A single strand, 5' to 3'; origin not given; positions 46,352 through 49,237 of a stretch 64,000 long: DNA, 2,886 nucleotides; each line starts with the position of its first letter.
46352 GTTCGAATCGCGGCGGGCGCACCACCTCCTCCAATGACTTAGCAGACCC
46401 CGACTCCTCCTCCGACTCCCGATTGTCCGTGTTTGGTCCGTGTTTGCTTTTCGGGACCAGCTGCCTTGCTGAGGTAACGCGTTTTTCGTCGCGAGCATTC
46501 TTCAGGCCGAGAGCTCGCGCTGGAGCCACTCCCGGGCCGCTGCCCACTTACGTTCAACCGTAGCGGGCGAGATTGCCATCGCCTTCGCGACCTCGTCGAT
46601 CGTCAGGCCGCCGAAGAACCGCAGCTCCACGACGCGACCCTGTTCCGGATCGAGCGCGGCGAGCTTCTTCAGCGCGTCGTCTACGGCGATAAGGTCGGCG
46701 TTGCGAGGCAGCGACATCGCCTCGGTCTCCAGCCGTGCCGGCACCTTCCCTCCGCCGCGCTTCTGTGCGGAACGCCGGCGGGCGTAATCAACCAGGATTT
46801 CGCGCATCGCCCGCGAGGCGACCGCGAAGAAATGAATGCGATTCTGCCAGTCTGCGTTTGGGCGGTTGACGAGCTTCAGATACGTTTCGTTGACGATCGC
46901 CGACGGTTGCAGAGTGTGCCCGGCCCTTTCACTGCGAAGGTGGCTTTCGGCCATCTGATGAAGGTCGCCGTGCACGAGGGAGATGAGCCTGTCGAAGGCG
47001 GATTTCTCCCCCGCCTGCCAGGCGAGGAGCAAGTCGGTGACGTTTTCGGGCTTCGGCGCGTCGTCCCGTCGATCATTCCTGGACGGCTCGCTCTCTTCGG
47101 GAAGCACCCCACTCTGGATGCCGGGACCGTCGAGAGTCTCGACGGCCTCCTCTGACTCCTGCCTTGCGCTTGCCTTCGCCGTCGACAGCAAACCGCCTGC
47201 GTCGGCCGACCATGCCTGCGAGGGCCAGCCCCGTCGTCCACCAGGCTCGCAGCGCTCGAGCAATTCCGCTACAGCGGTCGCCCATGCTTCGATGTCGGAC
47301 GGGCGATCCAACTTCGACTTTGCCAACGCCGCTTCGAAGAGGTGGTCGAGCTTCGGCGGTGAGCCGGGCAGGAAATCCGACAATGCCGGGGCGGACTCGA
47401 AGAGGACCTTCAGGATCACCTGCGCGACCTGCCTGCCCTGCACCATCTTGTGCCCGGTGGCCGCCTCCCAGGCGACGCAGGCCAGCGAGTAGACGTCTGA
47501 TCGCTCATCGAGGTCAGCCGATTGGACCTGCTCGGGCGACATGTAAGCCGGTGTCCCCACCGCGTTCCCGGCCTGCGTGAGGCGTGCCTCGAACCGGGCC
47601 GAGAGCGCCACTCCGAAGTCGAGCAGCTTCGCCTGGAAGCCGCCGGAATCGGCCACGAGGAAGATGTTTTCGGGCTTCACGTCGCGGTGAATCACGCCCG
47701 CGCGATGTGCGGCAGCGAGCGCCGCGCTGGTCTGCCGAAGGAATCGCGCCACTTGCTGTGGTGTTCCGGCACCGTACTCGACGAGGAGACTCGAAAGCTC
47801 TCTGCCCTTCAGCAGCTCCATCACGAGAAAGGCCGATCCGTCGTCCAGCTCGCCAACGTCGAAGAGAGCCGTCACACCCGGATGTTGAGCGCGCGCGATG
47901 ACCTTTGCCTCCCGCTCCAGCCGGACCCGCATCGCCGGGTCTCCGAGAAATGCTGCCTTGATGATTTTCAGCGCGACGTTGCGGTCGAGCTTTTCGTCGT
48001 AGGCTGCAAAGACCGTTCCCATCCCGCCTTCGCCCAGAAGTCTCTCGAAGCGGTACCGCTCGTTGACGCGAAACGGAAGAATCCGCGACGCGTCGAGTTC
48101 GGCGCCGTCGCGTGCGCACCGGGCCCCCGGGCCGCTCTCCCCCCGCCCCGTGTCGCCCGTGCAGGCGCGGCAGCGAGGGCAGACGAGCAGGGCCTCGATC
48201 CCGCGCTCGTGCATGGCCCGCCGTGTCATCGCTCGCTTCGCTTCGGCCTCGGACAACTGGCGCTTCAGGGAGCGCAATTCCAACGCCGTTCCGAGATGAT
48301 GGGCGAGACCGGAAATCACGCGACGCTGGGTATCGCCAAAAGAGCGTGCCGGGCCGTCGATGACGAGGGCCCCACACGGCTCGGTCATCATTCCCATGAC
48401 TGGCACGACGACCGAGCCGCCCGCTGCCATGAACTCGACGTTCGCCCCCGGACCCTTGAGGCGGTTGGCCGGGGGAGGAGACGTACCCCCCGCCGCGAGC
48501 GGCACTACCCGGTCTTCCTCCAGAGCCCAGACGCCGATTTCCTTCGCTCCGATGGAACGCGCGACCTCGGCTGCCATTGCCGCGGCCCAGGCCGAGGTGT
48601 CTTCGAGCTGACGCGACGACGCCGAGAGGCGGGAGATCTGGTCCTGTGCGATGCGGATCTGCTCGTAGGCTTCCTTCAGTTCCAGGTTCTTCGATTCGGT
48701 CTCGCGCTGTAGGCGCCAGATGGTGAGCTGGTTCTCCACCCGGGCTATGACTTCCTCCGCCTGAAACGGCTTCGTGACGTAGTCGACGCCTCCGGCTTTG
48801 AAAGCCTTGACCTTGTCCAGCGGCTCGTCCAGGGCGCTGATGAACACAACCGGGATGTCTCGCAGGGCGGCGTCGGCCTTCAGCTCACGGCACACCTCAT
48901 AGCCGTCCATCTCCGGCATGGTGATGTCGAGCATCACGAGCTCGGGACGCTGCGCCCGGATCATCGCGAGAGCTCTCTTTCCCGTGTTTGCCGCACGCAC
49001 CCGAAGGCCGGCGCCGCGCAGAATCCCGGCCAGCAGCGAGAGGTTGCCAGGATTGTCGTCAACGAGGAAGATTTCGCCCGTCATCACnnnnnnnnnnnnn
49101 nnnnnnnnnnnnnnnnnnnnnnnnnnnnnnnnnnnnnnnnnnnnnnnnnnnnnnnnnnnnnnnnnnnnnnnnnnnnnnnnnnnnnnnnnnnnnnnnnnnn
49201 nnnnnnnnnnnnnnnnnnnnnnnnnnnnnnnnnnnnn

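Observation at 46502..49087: One polypeptide joins a two-component receiver, a GAF-like module, an apparently active Hanks kinase and an ECF sigma factor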

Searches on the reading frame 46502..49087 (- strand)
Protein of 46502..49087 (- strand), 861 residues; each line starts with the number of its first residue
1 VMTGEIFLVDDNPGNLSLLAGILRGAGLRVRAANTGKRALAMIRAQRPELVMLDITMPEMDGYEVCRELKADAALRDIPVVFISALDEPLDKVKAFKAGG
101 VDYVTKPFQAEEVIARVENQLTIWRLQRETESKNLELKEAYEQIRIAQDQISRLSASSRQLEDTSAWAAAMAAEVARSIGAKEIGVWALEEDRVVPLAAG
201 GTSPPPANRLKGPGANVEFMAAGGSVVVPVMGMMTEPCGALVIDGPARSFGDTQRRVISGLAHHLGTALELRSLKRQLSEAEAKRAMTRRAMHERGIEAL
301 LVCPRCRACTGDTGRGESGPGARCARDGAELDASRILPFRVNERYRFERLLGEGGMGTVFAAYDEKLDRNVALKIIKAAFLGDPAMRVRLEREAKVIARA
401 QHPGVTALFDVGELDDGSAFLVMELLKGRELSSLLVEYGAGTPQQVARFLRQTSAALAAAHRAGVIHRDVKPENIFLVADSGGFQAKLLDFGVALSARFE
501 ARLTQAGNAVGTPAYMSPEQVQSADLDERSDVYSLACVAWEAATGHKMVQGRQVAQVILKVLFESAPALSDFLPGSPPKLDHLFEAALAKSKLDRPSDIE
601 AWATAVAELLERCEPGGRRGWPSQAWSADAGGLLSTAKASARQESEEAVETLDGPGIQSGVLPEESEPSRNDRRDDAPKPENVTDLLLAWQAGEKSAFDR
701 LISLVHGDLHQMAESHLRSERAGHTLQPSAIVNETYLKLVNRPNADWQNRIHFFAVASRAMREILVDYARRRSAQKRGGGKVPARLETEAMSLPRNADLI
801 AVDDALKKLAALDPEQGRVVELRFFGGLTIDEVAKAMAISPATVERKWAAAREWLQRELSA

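Call 5: search_protein_families(library=pfam, proteins=[window:46502-49087:-], max_evalue=0.01)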
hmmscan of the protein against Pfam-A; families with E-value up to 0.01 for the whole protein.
window:46502-49087:- (861 aa): 10 families
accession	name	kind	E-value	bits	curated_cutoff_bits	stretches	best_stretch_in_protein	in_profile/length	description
PF07638.17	Sigma70_ECF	-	2e-53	181.5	21.1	1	681-860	2-184/185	ECF sigma factor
PF00069.31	Pkinase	-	5e-42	144.6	31.7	1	345-597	1-253/263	Protein kinase domain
PF00072.30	Response_reg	-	9.6e-28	97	30.2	1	6-117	1-110/111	Response regulator receiver domain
PF07714.23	PK_Tyr_Ser-Thr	-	2.9e-25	89.5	23.1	1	347-597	3-250/258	Protein tyrosine and serine/threonine kinase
PF08281.18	Sigma70_r4_2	-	1.2e-08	34.9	25.7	1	807-855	6-54/54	Sigma-70, region 4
PF04545.22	Sigma70_r4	-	2e-06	27.6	24.1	1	809-846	2-39/50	Sigma-70, region 4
PF06293.20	Kdo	-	3.3e-06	27.1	21.3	1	385-492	53-167/207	Lipopolysaccharide kinase (Kdo/WaaP) family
PF17667.7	Pkinase_fungal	-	0.00042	19.6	24.1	1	460-532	302-376/387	Fungal protein kinase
PF13492.12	GAF_3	-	0.0013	19.6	27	1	219-270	77-128/129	GAF domain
PF19889.5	DUF6362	-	0.0095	16.7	31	0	793-851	37-94/98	Domain of unknown function (DUF6362)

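Call 6: find_homologous_proteins(query=window:46502-49087:-, max_evalue=1e-10)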
Query window:46502-49087:- (861 aa): 3869 proteins with E <= 1e-10 among 8000 candidates; the best 120 are listed.
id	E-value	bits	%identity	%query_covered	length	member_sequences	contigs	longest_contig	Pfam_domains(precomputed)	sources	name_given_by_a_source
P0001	0.0e+0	1891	100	100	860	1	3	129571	PF06293.21,PF07714.24,PF00069.32,PF07638.18,PF04545.23,PF08281.19,PF00072.31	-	-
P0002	0.0e+0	1470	78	100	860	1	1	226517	PF06293.21,PF07714.24,PF00069.32,PF07638.18,PF04545.23,PF08281.19,PF00072.31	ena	-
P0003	0.0e+0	1373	75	100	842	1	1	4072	PF06293.21,PF07714.24,PF00069.32,PF07638.18,PF04545.23,PF08281.19,PF00072.31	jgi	jgi:RNA polymerase sigma factor (TIGR02999 family)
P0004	0.0e+0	1347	77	95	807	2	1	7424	PF06293.21,PF07714.24,PF00069.32,PF07638.18,PF04545.23,PF08281.19,PF00072.31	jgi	jgi:RNA polymerase sigma factor (TIGR02999 family)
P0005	0.0e+0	1022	73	73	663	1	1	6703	PF06293.21,PF07714.24,PF00069.32,PF00072.31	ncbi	-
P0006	0.0e+0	1019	73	76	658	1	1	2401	PF06293.21,PF07714.24,PF00069.32,PF00072.31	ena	-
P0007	1.5e-294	998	71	74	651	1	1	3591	PF07714.24,PF00069.32,PF00072.31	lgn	-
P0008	1.9e-291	987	69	76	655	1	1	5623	PF06293.21,PF07714.24,PF00069.32,PF00072.31,PF17667.8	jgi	jgi:eukaryotic-like serine/threonine-protein kinase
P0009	1.3e-277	942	68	73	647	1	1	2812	PF06293.21,PF07714.24,PF00069.32,PF00072.31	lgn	-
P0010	7.6e-274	929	67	76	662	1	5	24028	PF06293.21,PF07714.24,PF00069.32,PF00072.31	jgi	jgi:CheY-like chemotaxis protein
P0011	1.3e-273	928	69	73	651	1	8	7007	PF07714.24,PF00069.32,PF00072.31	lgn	-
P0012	1.6e-272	925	69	73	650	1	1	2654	PF06293.21,PF07714.24,PF00069.32,PF00072.31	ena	-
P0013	2.1e-271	921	68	73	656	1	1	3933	PF06293.21,PF07714.24,PF00069.32,PF00072.31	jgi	jgi:CheY-like chemotaxis protein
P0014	6.5e-271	919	69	73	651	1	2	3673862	PF06293.21,PF07714.24,PF00069.32,PF00072.31,PF01636.30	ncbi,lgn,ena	-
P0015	6.9e-269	913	67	73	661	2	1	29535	PF06293.21,PF07714.24,PF00069.32,PF00072.31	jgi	jgi:CheY-like chemotaxis protein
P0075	6.2e-129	450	48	59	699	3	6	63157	PF06293.21,PF07714.24,PF00069.32,PF13185.13,PF01590.33,PF13492.13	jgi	-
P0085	2.4e-125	438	46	57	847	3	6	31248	PF06293.21,PF07714.24,PF00069.32,PF13185.13,PF01590.33,PF13492.13,PF01636.30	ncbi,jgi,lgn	-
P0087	3.6e-125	437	44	63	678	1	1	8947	PF07714.24,PF00069.32,PF13185.13,PF01590.33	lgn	-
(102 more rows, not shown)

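Call 8: find_encoding_contigs(protein=P0014, flank=8000, max_places=3)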
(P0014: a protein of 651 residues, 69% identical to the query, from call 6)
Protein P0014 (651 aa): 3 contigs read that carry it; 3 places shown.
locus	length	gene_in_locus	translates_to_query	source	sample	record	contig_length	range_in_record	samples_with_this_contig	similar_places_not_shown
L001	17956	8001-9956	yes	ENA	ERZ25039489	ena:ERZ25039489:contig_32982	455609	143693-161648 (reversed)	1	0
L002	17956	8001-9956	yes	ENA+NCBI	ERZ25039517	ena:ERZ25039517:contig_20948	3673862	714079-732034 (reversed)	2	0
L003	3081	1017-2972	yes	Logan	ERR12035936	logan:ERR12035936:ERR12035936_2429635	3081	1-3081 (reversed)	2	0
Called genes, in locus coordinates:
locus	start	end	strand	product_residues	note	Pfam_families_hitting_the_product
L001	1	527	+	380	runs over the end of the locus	-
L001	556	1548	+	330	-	PF04392:ABC_sub_bind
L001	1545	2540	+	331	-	PF13458:Peripla_BP_6 (weak), PF04392:ABC_sub_bind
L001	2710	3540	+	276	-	PF04392:ABC_sub_bind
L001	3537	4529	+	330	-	PF04392:ABC_sub_bind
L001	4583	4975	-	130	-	PF01850:PIN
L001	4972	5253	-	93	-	-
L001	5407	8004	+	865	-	PF02743:dCache_1, PF17201:Cache_3-Cache_2 (faint), PF00672:HAMP, PF00512:HisKA, PF02518:HATPase_c, PF00072:Response_reg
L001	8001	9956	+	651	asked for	PF00072:Response_reg, PF00069:Pkinase, PF07714:PK_Tyr_Ser-Thr, PF01636:APH (faint), PF06293:Kdo (weak)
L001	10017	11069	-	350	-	-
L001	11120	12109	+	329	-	PF01557:FAA_hydrolase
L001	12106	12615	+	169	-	PF05163:DinB, PF12867:DinB_2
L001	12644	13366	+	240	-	PF01553:Acyltransferase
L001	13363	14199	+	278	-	PF01925:TauE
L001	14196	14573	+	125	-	PF07843:DUF1634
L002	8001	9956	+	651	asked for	PF00072:Response_reg, PF00069:Pkinase, PF07714:PK_Tyr_Ser-Thr, PF01636:APH (faint), PF06293:Kdo (weak)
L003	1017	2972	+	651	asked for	PF00072:Response_reg, PF00069:Pkinase, PF07714:PK_Tyr_Ser-Thr, PF01636:APH (faint), PF06293:Kdo (weak)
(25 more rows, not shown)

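Call 9: find_encoding_contigs(protein=P0002, flank=8000, max_places=3)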
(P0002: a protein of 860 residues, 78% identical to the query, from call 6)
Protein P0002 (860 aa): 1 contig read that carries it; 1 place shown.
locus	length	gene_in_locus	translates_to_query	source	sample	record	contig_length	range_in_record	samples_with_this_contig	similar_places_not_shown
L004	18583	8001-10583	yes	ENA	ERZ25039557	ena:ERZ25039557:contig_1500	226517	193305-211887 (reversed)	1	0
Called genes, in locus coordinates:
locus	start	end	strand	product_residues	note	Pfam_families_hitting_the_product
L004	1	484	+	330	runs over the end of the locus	PF04392:ABC_sub_bind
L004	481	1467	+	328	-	PF04392:ABC_sub_bind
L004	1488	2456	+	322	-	PF04392:ABC_sub_bind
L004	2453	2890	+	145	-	PF04392:ABC_sub_bind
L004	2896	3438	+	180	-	PF04392:ABC_sub_bind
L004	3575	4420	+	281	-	PF04392:ABC_sub_bind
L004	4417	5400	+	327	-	PF04392:ABC_sub_bind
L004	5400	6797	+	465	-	PF02743:dCache_1, PF17201:Cache_3-Cache_2, PF00672:HAMP, PF00512:HisKA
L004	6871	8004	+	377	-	PF02518:HATPase_c, PF00072:Response_reg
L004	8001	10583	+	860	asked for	PF00072:Response_reg, PF00069:Pkinase, PF06293:Kdo (weak), PF07714:PK_Tyr_Ser-Thr, PF07638:Sigma70_ECF, PF04545:Sigma70_r4 (weak), PF08281:Sigma70_r4_2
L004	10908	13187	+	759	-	PF13229:Beta_helix, PF07679:I-set, PF13927:Ig_3, PF19408:PKD_6 (weak), PF00395:SLH (faint)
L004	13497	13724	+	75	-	-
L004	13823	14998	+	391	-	PF14659:Phage_int_SAM_3 (weak), PF00589:Phage_integrase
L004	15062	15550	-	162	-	PF01641:SelR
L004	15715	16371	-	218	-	PF01625:PMSR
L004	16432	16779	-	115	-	-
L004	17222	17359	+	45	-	-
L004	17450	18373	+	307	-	-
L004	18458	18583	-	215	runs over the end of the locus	-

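Call 21: find_related_loci(query=window:46502-49087:-, collection=genome_contigs, flank=8000)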
Query window:46502-49087:- (861 aa) in genome_contigs; peptide patterns used: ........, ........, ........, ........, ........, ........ (x = any residue, [..] = any of these).
600 stretches matched a pattern (row limit reached: there are more); 593 encode a relative of the query (tblastn E <= 1e-3); the best 80 are kept; 80 distinct loci.
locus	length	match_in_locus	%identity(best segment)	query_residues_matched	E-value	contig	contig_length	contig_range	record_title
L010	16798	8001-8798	42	332-590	4e-52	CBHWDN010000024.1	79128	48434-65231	MAG TPA_asm: uncultured Gemmatimonadaceae bacterium isolate ERR14722425_concoct_68 genome assembly, contig: ERZ27336817.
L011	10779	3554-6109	37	290-613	5e-48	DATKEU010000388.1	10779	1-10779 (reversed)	MAG TPA_asm: Polyangia bacterium isolate SMAG_U14507 k141_3359009, whole genome shotgun sequence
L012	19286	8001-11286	37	1-663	9e-44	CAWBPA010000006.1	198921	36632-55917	MAG: Vicinamibacterales bacterium isolate MFD00962.bin.2.188 genome assembly, contig: contig_136251, whole genome shotgu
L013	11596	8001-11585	33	341-686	2e-43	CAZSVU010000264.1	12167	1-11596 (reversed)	MAG TPA_asm: uncultured Polyangiaceae bacterium isolate binchicken_co150_634 genome assembly, contig: NODE_12366_length_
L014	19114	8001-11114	40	2-618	4e-43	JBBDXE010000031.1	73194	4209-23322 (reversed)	MAG: Dehalococcoidia bacterium isolate LejiaD_68_21 Lejia_D_688_length_73194_cov_13, whole genome shotgun sequence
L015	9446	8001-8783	39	331-592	6e-43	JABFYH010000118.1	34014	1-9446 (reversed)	MAG: Gemmatimonadaceae bacterium isolate Bin8.6 NODE_373_length_34014_cov_12.067675, whole genome shotgun sequence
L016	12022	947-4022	38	4-614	6e-44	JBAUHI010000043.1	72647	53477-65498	MAG: Gemmatimonadales bacterium isolate MFD03296_ilm_asm_bin2 k127_10984, whole genome shotgun sequence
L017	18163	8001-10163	44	6-546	1e-41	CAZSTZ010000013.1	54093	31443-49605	MAG TPA_asm: uncultured bacterium isolate binchicken_co405_168 genome assembly, contig: NODE_809_length_54093_cov_11.983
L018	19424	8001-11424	56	4-140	2e-41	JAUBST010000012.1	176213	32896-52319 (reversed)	Microcoleus sp. F6_B6 NODE_23_length_176213_cov_142.642231, whole genome shotgun sequence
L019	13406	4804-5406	45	6-191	4e-42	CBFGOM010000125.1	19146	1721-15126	MAG TPA_asm: uncultured Oscillatoriaceae bacterium isolate SRR29873479_metabat2_16 genome assembly, contig: ERZ27315265.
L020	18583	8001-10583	55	5-157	3e-41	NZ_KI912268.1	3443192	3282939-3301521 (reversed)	Holophaga foetida DSM 6591 HolfoDRAFT_HFA.1, whole genome shotgun sequence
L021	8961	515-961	51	6-158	8e-41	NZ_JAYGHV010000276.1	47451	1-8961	Spirulina sp. 06S082 NODE_67_length_47451_cov_4.129617, whole genome shotgun sequence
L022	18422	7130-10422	54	4-140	2e-40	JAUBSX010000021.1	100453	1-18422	Microcoleus sp. F4-D5 NODE_34_length_100453_cov_27.502521, whole genome shotgun sequence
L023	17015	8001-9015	59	6-160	2e-40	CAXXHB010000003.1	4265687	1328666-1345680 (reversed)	MAG: Spirochaetota bacterium isolate 9c02a98b-b84c-44b5-ab69-c94782187e37 genome assembly, contig: contig_3, whole genom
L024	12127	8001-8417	53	4-142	4e-40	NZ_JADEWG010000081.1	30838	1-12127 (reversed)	[Phormidium] sp. LEGE 05292 NODE_81_length_30838_cov_20.4045, whole genome shotgun sequence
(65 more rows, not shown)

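Call 23: find_encoding_contigs(protein=P0005, flank=6000, max_places=2)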
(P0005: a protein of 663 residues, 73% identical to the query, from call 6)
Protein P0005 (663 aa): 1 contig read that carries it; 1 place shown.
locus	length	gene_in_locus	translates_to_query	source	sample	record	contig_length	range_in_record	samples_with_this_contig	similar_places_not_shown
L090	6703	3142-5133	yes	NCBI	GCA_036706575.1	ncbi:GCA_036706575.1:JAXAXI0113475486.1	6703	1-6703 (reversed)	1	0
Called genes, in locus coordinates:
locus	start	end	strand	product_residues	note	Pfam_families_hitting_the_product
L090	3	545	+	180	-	?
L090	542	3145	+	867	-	PF02743:dCache_1, PF17201:Cache_3-Cache_2 (weak), PF00672:HAMP, PF00512:HisKA, PF02518:HATPase_c, PF00072:Response_reg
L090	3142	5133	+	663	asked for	PF00072:Response_reg, PF00069:Pkinase, PF07714:PK_Tyr_Ser-Thr, PF06293:Kdo (weak)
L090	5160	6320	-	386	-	-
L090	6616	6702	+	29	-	?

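Call 24: find_encoding_contigs(protein=P0010, flank=6000, max_places=2)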
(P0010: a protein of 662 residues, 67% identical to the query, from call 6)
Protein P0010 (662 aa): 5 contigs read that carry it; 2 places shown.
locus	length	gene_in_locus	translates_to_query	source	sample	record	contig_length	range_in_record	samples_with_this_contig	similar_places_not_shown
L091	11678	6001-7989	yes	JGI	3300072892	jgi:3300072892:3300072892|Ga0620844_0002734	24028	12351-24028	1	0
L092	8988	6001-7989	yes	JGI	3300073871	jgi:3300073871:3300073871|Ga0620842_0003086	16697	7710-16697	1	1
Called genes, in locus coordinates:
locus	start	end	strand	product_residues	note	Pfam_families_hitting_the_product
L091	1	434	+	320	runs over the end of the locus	PF04392:ABC_sub_bind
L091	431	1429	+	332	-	PF04392:ABC_sub_bind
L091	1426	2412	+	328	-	PF04392:ABC_sub_bind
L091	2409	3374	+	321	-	PF04392:ABC_sub_bind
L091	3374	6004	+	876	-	PF02743:dCache_1, PF17201:Cache_3-Cache_2, PF00672:HAMP, PF00512:HisKA, PF02518:HATPase_c, PF00072:Response_reg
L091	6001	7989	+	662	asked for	PF00072:Response_reg, PF00069:Pkinase, PF06293:Kdo (weak), PF07714:PK_Tyr_Ser-Thr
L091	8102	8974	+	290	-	PF00005:ABC_tran, PF13671:AAA_33 (faint), PF13304:AAA_21 (weak)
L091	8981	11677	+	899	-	?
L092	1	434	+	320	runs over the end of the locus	PF04392:ABC_sub_bind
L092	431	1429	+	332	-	PF04392:ABC_sub_bind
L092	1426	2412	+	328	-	PF04392:ABC_sub_bind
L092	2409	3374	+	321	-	PF04392:ABC_sub_bind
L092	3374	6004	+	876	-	PF02743:dCache_1, PF17201:Cache_3-Cache_2, PF00672:HAMP, PF00512:HisKA, PF02518:HATPase_c, PF00072:Response_reg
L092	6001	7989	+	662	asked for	PF00072:Response_reg, PF00069:Pkinase, PF06293:Kdo (weak), PF07714:PK_Tyr_Ser-Thr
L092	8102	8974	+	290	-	PF00005:ABC_tran, PF13671:AAA_33 (faint), PF13304:AAA_21 (weak)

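Call 25: find_encoding_contigs(protein=P0004, flank=6000, max_places=2)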
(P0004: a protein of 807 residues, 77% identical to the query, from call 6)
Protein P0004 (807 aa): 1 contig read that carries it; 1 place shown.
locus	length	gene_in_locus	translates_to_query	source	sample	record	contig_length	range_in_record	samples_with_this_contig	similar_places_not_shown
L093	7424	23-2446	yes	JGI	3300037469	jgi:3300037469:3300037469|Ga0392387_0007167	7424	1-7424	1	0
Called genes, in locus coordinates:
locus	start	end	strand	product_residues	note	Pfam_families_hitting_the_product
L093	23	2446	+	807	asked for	PF00072:Response_reg, PF00069:Pkinase, PF06293:Kdo, PF07714:PK_Tyr_Ser-Thr, PF07638:Sigma70_ECF, PF04545:Sigma70_r4 (weak), PF08281:Sigma70_r4_2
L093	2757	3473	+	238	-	PF00528:BPD_transp_1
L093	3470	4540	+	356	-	PF02463:SMC_N (faint), PF00005:ABC_tran, PF13304:AAA_21 (faint), PF03459:TOBE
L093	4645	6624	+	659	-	PF01663:Phosphodiest, PF13424:TPR_12 (weak), PF07719:TPR_2 (faint), PF13176:TPR_7 (faint), PF13428:TPR_14 (faint), PF13432:TPR_16 (faint)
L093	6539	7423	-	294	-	?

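Call 26: find_encoding_contigs(protein=P0003, flank=6000, max_places=2)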
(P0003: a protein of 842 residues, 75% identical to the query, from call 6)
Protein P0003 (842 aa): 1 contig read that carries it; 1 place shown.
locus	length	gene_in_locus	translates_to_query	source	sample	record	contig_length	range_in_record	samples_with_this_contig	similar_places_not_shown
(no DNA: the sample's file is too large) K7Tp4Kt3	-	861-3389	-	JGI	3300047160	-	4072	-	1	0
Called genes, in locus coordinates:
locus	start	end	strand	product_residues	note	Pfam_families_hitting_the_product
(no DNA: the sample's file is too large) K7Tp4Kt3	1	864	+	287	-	?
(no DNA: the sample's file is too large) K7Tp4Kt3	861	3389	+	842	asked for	PF00072:Response_reg, PF00069:Pkinase, PF07714:PK_Tyr_Ser-Thr, PF06293:Kdo, PF07638:Sigma70_ECF, PF04545:Sigma70_r4 (weak), PF08281:Sigma70_r4_2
